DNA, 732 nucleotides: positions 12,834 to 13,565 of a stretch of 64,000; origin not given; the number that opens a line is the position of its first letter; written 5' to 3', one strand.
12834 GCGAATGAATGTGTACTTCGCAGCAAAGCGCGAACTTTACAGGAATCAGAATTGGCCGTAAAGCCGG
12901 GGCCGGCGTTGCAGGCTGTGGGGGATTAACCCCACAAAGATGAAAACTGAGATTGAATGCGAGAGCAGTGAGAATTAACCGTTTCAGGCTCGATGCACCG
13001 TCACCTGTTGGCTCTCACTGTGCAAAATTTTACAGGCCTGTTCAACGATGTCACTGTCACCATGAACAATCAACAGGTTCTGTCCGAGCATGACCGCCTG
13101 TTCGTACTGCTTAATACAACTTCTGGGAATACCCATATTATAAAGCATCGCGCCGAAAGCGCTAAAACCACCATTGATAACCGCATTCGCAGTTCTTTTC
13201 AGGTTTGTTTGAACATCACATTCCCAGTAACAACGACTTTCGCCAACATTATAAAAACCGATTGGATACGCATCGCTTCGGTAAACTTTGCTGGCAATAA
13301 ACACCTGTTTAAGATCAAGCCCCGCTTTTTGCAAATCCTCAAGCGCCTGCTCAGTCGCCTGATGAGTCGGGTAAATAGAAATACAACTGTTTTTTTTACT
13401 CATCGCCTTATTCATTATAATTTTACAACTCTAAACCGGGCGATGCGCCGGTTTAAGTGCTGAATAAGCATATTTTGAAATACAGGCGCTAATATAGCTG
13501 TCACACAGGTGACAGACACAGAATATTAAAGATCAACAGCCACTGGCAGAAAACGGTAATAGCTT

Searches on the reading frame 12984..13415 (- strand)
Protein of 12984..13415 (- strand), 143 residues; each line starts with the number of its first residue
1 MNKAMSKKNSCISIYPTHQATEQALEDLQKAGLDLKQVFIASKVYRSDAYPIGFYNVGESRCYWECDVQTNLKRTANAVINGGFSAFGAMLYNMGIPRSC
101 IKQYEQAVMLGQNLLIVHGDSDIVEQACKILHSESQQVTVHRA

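Call 6: search_protein_families(library=pfam, proteins=[window:12984-13415:-])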
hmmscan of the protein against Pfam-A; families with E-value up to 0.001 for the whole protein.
window:12984-13415:- (143 aa): 0 families

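Call 17: search_protein_families(library=ncbifam, proteins=[window:12984-13415:-], max_evalue=0.1)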
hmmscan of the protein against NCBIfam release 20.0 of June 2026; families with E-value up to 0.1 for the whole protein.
window:12984-13415:- (143 aa): 0 families

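Call 43: search_protein_families(library=pfam, proteins=[window:12984-13415:-], max_evalue=5)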
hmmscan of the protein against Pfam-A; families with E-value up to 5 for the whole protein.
window:12984-13415:- (143 aa): 3 families
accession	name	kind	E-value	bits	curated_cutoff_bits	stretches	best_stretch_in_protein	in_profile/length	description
PF11181.13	YflT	-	0.003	18.5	26.2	1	12-43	3-34/99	Heat induced stress protein YflT domain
PF13988.11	DUF4225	-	0.023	14.6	25.9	1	67-140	34-103/165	Protein of unknown function (DUF4225)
PF22103.2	ElaD_SseL-like_N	-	0.2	12.3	27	0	8-44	58-94/108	ElaD/SseL N-terminal domain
